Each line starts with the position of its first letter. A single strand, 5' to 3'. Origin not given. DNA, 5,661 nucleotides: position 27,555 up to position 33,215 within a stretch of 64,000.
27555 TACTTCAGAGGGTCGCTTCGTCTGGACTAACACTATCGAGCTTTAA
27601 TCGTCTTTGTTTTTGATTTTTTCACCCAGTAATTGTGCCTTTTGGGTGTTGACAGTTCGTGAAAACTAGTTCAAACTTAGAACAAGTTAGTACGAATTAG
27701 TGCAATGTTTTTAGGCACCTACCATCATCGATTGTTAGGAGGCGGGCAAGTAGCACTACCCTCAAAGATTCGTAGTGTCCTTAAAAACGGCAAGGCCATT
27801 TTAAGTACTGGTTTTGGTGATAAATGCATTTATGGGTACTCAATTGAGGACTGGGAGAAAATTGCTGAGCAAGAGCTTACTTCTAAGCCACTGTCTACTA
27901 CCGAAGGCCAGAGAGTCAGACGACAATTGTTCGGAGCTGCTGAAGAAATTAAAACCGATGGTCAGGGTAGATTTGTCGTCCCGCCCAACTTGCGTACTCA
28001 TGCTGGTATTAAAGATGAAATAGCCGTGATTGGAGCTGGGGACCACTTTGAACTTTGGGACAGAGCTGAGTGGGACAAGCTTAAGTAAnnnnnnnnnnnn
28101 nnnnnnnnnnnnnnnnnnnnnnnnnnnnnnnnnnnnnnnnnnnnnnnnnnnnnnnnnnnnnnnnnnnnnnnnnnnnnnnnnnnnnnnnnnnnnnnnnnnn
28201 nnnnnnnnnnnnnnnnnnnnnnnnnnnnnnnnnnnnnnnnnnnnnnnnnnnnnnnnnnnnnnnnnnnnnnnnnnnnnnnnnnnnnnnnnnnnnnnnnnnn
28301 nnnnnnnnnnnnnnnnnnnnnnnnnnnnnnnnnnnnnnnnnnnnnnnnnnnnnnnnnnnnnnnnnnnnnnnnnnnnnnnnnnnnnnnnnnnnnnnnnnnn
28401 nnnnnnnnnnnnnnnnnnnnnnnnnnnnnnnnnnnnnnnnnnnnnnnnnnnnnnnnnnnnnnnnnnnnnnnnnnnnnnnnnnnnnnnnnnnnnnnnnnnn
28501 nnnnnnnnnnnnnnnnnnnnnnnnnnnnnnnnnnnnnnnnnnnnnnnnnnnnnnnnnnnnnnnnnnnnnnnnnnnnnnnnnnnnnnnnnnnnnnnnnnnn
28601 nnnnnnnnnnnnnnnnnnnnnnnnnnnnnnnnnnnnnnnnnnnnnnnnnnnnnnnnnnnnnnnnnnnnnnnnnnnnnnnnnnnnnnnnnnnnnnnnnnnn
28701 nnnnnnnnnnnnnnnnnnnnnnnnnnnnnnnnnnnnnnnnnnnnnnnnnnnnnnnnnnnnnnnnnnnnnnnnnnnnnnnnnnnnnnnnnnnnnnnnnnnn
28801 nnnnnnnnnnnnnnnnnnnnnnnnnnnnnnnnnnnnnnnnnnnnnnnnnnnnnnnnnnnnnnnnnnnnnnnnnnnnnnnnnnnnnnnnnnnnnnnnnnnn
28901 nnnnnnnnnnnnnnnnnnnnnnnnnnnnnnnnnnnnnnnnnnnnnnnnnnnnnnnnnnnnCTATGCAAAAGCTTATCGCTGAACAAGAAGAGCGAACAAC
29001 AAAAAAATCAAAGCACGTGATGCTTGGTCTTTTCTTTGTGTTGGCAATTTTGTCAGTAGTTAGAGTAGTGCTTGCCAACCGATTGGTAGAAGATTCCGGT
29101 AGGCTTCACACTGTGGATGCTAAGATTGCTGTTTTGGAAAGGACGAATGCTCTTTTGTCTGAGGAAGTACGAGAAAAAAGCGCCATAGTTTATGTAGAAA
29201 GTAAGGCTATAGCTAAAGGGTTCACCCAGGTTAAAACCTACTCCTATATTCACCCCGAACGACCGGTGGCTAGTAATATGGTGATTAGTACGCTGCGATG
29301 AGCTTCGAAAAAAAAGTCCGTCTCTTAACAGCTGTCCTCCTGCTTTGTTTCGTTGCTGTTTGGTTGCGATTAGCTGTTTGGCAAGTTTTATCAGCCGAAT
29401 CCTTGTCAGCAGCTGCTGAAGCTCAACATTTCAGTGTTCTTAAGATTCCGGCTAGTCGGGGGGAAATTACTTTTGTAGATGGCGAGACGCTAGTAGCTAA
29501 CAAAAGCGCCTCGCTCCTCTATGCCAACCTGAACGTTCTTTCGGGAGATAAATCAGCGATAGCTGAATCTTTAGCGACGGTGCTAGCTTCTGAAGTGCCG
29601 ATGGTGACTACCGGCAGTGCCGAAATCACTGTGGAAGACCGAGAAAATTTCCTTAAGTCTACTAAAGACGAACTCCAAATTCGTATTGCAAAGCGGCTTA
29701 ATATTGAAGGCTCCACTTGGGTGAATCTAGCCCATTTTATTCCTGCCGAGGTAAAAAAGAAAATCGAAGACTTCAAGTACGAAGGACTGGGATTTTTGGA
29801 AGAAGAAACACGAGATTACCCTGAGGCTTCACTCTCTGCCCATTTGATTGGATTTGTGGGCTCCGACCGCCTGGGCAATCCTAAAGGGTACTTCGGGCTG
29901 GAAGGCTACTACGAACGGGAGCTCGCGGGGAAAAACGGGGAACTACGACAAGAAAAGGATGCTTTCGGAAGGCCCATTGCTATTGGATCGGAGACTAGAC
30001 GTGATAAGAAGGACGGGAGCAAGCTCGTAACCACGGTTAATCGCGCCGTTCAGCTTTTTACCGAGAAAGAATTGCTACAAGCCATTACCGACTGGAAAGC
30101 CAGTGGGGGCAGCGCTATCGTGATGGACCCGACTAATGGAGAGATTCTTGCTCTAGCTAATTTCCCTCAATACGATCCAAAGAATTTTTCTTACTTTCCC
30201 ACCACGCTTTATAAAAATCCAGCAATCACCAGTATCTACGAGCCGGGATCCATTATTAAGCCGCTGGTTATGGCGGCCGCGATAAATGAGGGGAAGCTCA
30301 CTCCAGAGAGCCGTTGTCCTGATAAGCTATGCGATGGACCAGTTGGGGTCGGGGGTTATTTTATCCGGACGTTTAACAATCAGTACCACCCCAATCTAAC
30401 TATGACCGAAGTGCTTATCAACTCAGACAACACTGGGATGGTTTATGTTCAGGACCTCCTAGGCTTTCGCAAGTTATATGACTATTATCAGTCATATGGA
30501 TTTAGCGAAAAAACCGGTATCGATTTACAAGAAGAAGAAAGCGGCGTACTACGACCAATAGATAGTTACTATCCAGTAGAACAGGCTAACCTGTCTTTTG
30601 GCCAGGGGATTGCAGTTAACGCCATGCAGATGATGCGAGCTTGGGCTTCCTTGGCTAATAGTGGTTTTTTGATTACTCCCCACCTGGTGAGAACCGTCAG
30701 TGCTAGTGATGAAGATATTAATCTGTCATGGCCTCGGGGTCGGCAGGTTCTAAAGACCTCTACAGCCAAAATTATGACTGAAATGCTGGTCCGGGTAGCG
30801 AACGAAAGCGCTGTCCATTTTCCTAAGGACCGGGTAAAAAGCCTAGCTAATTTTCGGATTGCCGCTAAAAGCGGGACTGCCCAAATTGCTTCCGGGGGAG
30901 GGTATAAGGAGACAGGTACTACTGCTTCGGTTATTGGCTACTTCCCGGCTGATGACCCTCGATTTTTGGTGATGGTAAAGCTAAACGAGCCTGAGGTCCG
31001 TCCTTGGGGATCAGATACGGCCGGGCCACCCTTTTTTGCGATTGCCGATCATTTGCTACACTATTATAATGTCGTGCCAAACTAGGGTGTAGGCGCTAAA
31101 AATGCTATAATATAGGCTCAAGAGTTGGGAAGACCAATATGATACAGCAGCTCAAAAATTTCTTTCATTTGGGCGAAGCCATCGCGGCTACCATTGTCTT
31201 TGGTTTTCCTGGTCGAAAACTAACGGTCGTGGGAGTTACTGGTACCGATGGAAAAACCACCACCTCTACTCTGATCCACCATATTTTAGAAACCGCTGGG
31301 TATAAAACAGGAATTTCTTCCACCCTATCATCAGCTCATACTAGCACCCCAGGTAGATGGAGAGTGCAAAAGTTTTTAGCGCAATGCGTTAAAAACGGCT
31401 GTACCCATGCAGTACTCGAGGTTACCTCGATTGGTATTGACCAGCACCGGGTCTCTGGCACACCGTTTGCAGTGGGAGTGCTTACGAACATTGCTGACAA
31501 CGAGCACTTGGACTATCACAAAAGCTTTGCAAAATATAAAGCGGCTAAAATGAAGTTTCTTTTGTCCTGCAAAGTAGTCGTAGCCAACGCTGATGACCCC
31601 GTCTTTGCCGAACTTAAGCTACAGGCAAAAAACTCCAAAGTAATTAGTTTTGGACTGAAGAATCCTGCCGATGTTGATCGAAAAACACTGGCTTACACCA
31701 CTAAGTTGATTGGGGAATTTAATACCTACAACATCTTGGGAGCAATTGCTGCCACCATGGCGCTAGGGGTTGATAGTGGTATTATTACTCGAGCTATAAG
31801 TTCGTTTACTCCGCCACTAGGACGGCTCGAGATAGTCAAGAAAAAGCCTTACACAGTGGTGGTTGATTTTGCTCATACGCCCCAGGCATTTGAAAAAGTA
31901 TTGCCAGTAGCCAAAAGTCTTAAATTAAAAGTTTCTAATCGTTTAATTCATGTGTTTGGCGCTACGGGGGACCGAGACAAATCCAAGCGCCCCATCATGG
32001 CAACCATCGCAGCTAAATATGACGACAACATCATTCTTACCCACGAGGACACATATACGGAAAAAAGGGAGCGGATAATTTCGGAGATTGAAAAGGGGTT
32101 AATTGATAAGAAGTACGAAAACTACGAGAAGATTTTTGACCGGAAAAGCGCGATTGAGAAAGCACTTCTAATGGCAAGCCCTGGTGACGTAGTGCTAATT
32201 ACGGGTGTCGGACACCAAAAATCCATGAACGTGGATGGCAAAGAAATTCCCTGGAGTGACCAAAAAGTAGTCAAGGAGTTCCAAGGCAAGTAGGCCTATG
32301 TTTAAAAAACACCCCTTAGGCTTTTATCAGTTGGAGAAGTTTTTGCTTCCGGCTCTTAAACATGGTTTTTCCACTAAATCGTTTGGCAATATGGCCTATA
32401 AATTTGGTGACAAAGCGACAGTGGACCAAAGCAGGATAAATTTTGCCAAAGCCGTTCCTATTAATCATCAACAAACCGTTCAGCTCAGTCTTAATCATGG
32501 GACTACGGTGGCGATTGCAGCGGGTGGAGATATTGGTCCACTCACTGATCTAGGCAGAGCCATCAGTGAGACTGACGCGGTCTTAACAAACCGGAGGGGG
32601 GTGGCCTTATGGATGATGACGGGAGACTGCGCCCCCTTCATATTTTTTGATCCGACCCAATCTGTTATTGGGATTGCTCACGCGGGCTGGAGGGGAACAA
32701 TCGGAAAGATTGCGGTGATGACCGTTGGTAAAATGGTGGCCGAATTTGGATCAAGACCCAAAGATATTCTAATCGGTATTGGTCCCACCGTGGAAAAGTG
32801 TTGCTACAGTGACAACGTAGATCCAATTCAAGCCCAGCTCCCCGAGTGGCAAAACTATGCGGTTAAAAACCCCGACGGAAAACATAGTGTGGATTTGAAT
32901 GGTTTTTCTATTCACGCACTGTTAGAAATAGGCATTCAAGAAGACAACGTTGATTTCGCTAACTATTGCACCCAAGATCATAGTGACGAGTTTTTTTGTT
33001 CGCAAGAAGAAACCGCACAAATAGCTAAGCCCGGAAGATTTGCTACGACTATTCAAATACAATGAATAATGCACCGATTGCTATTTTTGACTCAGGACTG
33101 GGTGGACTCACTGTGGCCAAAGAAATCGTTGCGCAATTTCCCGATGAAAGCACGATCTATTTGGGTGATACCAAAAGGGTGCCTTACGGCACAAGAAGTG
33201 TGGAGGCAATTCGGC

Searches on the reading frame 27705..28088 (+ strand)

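Call 63: search_protein_families(library=pfam, proteins=[window:27705-28088:+], max_evalue=0.00001)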
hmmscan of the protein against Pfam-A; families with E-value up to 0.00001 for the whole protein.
window:27705-28088:+ (127 aa): 1 family
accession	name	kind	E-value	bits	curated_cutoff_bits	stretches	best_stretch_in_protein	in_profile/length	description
PF02381.23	MraZ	-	2.6e-23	82.2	23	1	75-126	1-52/72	MraZ protein, putative antitoxin-like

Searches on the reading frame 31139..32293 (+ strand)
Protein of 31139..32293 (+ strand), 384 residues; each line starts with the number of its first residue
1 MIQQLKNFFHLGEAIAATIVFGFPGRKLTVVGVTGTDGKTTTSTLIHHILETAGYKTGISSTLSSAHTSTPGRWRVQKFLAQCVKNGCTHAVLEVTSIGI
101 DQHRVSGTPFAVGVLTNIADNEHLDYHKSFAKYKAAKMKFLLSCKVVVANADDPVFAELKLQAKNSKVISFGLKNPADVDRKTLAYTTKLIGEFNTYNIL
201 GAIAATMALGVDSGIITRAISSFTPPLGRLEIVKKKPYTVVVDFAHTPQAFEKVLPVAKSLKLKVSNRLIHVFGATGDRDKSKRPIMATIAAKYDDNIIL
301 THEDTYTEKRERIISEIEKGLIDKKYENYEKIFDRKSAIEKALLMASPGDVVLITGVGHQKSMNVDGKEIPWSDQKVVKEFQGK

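Call 63: search_protein_families(library=pfam, proteins=[window:31139-32293:+], max_evalue=0.00001)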
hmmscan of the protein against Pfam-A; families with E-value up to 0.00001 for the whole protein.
window:31139-32293:+ (384 aa): 2 families
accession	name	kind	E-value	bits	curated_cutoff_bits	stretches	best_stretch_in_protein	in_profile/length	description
PF08245.18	Mur_ligase_M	-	5.3e-41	141.2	24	1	33-205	1-199/200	Mur ligase middle domain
PF02875.26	Mur_ligase_C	-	7.1e-28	98.4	28.4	1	228-357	1-126/127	Mur ligase, glutamate ligase domain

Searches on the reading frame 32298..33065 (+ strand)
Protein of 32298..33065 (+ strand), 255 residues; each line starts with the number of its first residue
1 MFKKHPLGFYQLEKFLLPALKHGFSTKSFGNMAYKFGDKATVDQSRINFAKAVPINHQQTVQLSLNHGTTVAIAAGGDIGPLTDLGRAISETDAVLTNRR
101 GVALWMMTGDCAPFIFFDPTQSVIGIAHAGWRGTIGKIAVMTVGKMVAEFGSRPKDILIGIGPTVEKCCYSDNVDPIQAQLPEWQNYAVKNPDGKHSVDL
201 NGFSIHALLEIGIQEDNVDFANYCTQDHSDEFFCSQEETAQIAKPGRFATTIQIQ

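Call 63: search_protein_families(library=pfam, proteins=[window:32298-33065:+], max_evalue=0.00001)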
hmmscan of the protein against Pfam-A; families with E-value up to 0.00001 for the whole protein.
window:32298-33065:+ (255 aa): 1 family
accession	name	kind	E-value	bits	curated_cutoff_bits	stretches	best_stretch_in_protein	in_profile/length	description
PF02578.20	Cu-oxidase_4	-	2.3e-47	161.9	22.9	1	25-252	8-237/238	Multi-copper polyphenol oxidoreductase laccase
